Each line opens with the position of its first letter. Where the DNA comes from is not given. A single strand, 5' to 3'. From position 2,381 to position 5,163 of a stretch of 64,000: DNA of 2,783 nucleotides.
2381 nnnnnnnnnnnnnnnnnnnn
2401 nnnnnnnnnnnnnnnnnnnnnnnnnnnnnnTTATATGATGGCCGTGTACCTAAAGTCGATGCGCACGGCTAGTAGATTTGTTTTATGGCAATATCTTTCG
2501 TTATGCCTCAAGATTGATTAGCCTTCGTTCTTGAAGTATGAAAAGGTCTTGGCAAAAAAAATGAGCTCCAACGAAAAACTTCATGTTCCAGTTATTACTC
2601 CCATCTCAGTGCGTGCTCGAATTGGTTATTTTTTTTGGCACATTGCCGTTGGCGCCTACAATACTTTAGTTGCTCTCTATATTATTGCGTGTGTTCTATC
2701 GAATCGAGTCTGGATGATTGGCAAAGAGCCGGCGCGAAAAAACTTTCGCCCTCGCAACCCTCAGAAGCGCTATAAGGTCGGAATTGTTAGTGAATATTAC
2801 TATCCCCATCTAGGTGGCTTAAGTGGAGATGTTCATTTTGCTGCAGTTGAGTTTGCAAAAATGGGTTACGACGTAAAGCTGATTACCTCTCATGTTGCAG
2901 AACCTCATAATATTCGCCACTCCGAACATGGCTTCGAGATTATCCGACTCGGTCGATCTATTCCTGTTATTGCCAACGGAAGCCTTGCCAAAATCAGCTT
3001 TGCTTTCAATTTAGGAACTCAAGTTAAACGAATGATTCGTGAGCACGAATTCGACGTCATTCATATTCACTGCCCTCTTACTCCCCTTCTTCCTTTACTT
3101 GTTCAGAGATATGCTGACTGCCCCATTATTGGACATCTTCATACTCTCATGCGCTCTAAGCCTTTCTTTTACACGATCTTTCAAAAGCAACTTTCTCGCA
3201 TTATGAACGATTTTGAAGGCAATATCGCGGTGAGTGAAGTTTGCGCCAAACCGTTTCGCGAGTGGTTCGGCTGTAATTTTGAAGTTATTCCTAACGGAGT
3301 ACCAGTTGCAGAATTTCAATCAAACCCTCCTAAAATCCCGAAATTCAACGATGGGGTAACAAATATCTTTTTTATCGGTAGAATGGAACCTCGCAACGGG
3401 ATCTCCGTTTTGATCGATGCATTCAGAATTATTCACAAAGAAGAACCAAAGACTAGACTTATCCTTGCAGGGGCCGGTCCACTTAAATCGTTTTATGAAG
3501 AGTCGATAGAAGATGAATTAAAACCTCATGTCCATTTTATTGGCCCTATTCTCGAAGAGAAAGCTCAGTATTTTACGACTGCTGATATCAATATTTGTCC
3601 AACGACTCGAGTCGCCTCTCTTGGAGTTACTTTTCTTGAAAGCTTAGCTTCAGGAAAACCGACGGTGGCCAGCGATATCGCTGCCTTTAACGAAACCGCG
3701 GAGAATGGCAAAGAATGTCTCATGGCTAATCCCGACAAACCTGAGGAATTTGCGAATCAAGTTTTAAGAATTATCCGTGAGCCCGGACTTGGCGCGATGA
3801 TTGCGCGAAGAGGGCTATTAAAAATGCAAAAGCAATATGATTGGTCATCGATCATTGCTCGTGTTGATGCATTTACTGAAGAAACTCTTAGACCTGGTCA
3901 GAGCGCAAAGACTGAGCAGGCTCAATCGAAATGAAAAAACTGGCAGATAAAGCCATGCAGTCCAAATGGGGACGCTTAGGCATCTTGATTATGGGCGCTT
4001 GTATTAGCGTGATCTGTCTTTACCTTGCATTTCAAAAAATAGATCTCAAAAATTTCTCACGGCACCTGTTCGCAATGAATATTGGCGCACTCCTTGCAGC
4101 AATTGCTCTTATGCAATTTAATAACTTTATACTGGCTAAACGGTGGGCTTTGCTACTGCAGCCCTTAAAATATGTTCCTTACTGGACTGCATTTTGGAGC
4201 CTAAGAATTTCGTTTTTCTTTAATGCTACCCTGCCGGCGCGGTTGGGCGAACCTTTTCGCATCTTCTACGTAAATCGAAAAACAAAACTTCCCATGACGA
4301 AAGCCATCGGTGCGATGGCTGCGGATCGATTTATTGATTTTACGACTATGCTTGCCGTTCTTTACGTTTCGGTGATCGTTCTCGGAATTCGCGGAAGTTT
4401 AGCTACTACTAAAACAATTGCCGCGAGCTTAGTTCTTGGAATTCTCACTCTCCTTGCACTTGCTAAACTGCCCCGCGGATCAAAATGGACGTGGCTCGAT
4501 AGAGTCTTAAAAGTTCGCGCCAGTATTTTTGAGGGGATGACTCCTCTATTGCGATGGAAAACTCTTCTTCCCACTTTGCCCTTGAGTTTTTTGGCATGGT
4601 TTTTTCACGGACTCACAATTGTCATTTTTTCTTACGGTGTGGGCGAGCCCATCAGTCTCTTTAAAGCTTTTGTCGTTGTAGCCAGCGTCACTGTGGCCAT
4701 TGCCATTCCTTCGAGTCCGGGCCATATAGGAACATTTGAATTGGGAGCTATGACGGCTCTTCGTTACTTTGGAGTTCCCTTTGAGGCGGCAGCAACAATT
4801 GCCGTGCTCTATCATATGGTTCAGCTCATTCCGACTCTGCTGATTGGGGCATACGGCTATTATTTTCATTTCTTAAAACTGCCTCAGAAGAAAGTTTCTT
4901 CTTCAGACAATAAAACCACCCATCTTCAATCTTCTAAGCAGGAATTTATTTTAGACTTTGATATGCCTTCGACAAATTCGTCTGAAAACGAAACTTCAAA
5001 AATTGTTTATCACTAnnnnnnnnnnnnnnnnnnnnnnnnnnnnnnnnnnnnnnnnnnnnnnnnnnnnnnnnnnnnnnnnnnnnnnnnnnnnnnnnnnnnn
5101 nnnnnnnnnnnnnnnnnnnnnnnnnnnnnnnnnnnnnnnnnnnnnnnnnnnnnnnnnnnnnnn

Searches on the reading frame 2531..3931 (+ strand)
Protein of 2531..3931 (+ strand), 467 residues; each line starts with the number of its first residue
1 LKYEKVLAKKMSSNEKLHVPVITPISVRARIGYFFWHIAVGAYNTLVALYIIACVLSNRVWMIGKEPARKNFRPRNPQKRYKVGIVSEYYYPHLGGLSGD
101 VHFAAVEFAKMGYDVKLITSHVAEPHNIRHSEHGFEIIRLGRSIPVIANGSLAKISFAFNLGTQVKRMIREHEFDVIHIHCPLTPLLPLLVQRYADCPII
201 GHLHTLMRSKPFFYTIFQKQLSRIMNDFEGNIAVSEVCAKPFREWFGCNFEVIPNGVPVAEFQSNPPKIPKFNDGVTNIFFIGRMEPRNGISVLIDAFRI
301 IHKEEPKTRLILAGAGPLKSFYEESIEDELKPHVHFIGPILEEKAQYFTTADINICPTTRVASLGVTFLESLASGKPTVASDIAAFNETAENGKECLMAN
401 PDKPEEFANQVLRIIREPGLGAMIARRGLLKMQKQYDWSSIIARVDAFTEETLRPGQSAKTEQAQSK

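Call 8: search_protein_families(library=pfam, proteins=[window:2531-3931:+])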
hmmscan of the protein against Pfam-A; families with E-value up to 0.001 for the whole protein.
window:2531-3931:+ (467 aa): 6 families
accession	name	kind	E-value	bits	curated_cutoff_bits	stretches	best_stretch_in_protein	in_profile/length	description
PF13692.12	Glyco_trans_1_4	-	2.6e-28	99.5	27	1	278-416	3-141/142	Glycosyl transferases group 1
PF00534.26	Glycos_transf_1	-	5.1e-25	88.4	26.4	1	269-424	8-165/172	Glycosyl transferases group 1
PF13439.12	Glyco_transf_4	-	4.6e-21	76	28.5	1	104-259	11-168/170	Glycosyltransferase Family 4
PF13579.12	Glyco_trans_4_4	-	1.2e-10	42.4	29.7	1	103-256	9-158/158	Glycosyl transferase 4-like domain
PF13524.12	Glyco_trans_1_2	-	4.6e-06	27.1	25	1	308-444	15-141/144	Glycosyl transferase-like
PF13477.12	Glyco_trans_4_2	-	0.00012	22.7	23.4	1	105-204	17-107/139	Glycosyl transferase 4-like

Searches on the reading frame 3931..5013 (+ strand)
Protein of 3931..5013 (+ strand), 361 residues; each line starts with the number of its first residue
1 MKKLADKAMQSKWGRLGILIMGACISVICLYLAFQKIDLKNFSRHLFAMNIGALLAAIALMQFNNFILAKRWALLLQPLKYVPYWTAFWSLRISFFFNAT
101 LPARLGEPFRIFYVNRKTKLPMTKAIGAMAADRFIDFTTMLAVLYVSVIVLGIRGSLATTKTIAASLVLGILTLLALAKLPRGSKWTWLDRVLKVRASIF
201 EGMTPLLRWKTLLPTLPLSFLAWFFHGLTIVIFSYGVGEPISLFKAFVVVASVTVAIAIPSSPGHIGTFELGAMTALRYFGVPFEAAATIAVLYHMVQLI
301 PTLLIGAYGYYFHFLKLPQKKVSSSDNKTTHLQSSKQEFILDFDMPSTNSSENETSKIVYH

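Call 8: search_protein_families(library=pfam, proteins=[window:3931-5013:+])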
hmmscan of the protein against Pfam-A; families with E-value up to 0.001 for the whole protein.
window:3931-5013:+ (361 aa): 1 family
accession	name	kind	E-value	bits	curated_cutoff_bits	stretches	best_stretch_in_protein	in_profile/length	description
PF03706.18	LPG_synthase_TM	-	3.1e-48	165.2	33.4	1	20-306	2-302/302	Lysylphosphatidylglycerol synthase TM region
